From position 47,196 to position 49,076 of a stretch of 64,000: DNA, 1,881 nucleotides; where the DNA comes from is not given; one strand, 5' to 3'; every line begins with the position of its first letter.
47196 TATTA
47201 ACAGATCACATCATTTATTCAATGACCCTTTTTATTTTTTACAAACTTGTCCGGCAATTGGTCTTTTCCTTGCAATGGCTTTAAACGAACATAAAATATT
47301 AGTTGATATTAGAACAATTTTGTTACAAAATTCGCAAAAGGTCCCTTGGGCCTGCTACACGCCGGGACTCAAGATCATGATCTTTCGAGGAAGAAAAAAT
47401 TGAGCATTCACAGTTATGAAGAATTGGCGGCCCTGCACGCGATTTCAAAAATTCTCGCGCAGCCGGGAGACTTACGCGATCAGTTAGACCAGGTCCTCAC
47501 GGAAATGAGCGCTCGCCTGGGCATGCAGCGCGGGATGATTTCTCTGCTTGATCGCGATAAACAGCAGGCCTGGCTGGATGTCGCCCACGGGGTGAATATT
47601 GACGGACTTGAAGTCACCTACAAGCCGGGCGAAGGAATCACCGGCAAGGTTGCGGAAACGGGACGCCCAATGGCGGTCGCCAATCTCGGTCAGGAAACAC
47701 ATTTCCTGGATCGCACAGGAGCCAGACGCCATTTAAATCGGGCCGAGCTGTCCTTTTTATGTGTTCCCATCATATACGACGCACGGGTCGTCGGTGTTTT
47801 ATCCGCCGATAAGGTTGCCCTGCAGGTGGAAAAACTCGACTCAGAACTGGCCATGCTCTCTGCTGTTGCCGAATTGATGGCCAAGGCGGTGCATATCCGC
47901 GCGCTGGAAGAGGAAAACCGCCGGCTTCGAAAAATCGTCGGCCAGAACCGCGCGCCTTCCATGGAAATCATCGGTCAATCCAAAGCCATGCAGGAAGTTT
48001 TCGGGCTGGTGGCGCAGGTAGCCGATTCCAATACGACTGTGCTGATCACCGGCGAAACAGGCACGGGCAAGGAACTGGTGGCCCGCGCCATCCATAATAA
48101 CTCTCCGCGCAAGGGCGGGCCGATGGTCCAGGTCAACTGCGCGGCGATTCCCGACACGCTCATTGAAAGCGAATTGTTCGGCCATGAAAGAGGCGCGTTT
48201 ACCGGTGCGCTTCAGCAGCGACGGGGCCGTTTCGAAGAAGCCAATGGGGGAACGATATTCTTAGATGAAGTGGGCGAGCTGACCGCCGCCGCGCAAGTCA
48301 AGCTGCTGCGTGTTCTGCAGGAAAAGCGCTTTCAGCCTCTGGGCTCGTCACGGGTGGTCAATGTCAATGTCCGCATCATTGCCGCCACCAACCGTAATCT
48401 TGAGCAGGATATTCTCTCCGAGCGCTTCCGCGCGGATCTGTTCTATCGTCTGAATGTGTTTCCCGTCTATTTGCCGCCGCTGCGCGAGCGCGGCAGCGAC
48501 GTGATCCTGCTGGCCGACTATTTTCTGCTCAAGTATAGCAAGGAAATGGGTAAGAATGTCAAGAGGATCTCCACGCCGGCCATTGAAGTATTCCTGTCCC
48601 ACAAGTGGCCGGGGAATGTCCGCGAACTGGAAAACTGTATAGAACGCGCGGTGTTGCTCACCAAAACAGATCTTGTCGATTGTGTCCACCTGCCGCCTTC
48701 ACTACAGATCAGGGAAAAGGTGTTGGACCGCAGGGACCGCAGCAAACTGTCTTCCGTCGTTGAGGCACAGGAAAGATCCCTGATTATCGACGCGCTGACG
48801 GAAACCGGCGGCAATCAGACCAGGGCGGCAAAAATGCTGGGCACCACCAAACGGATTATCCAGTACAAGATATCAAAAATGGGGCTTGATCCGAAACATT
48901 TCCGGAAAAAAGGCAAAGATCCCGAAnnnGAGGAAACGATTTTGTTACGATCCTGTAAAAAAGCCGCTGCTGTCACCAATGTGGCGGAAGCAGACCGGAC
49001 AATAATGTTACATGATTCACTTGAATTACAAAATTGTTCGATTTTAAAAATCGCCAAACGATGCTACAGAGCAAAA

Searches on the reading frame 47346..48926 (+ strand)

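Call 34: search_protein_families(library=pfam, proteins=[window:47346-48926:+], max_evalue=0.00001)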
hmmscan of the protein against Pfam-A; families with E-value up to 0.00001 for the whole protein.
window:47346-48926:+ (527 aa): 8 families
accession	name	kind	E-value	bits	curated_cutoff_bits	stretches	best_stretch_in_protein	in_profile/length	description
PF00158.32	Sigma54_activat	-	2.1e-73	246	20.2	1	208-374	1-167/168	Sigma-54 interaction domain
PF25601.1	AAA_lid_14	-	2.8e-25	88.4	27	1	380-458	1-79/87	AAA+ ATPase lid domain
PF14532.12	Sigma54_activ_2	-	4.8e-21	75.9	25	1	209-379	1-138/138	Sigma-54 interaction domain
PF01590.32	GAF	-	1.5e-16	61.6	22.4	1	42-182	1-133/133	GAF domain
PF13185.12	GAF_2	-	9e-15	55.5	28.6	1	42-183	3-136/136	GAF domain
PF02954.25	HTH_8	-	4.9e-09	36.2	22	1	472-511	2-41/42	Bacterial regulatory protein, Fis family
PF07728.20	AAA_5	-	1.1e-08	35.6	22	1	232-354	2-128/139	AAA domain (dynein-related subfamily)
PF00004.35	AAA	-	2.4e-07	31.7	21.2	1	232-362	1-124/131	ATPase family associated with various cellular activities (AAA)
